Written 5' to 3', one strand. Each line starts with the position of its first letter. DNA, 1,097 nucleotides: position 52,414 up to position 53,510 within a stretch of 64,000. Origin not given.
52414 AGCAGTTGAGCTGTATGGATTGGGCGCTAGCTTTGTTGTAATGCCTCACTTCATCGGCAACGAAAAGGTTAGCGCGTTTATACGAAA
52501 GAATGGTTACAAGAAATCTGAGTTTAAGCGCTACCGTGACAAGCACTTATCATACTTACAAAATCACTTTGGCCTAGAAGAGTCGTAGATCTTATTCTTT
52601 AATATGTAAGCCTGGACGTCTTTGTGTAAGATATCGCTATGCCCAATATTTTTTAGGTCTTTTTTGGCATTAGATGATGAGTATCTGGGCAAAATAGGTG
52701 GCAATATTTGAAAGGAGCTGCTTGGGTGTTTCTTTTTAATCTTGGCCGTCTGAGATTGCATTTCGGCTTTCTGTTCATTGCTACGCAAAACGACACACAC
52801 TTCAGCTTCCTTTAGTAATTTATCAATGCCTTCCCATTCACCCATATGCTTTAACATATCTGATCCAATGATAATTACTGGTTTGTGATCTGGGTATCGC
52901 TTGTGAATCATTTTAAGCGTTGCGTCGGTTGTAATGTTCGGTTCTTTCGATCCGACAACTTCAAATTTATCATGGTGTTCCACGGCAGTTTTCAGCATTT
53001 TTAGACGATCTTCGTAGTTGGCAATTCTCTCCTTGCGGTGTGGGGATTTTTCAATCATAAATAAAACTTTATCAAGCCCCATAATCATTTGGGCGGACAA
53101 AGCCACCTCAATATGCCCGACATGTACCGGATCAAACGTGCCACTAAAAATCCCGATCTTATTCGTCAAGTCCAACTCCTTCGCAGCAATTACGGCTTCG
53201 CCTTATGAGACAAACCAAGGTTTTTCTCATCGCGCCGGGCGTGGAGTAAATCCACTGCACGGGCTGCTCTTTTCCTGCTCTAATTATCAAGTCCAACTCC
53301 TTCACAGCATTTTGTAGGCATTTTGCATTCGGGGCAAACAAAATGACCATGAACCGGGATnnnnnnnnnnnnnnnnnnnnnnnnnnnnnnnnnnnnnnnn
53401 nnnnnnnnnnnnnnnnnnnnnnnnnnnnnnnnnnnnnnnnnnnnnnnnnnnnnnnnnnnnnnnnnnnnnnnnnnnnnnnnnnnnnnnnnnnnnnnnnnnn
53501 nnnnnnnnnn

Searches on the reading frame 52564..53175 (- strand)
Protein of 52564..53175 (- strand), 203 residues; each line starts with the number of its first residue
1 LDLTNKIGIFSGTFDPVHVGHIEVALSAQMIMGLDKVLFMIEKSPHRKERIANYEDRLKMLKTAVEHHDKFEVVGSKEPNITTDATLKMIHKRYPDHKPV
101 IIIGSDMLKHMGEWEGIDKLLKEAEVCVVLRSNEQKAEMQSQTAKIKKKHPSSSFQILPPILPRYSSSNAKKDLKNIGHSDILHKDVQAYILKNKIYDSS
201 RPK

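Call 5: search_protein_families(library=pfam, proteins=[window:52564-53175:-], max_evalue=1)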
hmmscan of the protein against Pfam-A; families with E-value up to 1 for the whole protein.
window:52564-53175:- (203 aa): 2 families
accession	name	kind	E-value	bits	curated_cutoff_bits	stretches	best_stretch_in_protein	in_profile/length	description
PF01467.32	CTP_transf_like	-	6.3e-21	75.4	21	1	9-157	1-130/133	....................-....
PF06574.18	FAD_syn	-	0.13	12.5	27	1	12-69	13-70/158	FAD synthetase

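Call 6: search_protein_families(library=ncbifam, proteins=[window:52564-53175:-], max_evalue=1)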
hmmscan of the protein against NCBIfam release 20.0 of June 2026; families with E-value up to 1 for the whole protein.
window:52564-53175:- (203 aa): 28 families (the best 25 are shown)
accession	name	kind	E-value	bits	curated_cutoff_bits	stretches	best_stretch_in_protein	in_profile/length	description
NF005519.0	PRK07152.1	equivalog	1.1e-31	110.1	315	1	6-198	2-185/361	nicotinate-nucleotide adenylyltransferase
TIGR00482.1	TIGR00482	equivalog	2e-31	109.6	112.45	1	9-197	1-194/194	nicotinate (nicotinamide) nucleotide adenylyltransferase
NF000840.1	PRK00071.1-3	equivalog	2.7e-29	102.1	150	1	4-198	5-199/201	nicotinate-nucleotide adenylyltransferase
NF000841.0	PRK00071.1-4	equivalog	1.2e-27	97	197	1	5-198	7-193/194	nicotinate-nucleotide adenylyltransferase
NF000839.0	PRK00071.1-1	equivalog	3.5e-24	85.9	187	1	7-197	8-215/219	nicotinate-nucleotide adenylyltransferase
NF000843.0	PRK00071.2-2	equivalog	5.8e-21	75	240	1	4-150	11-160/212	nicotinate-nucleotide adenylyltransferase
NF000842.0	PRK00071.2-1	equivalog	1.3e-18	67.3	167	1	5-200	2-187/191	nicotinate-nucleotide adenylyltransferase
NF005410.0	PRK06973.1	equivalog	3.6e-15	55.9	214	1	3-140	20-165/243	nicotinate-nucleotide adenylyltransferase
NF000845.0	PRK00071.2-4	equivalog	1.6e-14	53.8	210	1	5-147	8-153/197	nicotinate-nucleotide adenylyltransferase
TIGR00125.1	cyt_tran_rel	domain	2.7e-10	40.2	27.7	1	7-69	1-64/65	adenylyltransferase/cytidyltransferase family protein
TIGR01510.1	coaD_prev_kdtB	equivalog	5.5e-10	39.5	103.3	1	8-78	2-69/155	pantetheine-phosphate adenylyltransferase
NF000846.0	PRK00071.2-5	equivalog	1.7e-09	37.5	329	1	6-146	20-163/210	nicotinate-nucleotide adenylyltransferase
NF006479.0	PRK08887.1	equivalog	1.5e-05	24.9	164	1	5-129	2-131/174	nicotinate-nicotinamide nucleotide adenylyltransferase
NF001985.0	PRK00777.1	subfamily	6.9e-05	22.9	104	1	9-73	8-77/157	pantetheine-phosphate adenylyltransferase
TIGR01526.1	nadR_NMN_Atrans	equivalog_domain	0.0013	18.1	341.15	1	6-73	2-69/325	nicotinamide-nucleotide adenylyltransferase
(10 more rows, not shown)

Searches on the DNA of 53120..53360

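Call 34: search_rna_families(source=window, start=53120, end=53360, threshold=evalue, max_evalue=10, show_alignments=2)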
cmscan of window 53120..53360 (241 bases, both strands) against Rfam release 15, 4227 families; matches with E-value up to 10: 0.
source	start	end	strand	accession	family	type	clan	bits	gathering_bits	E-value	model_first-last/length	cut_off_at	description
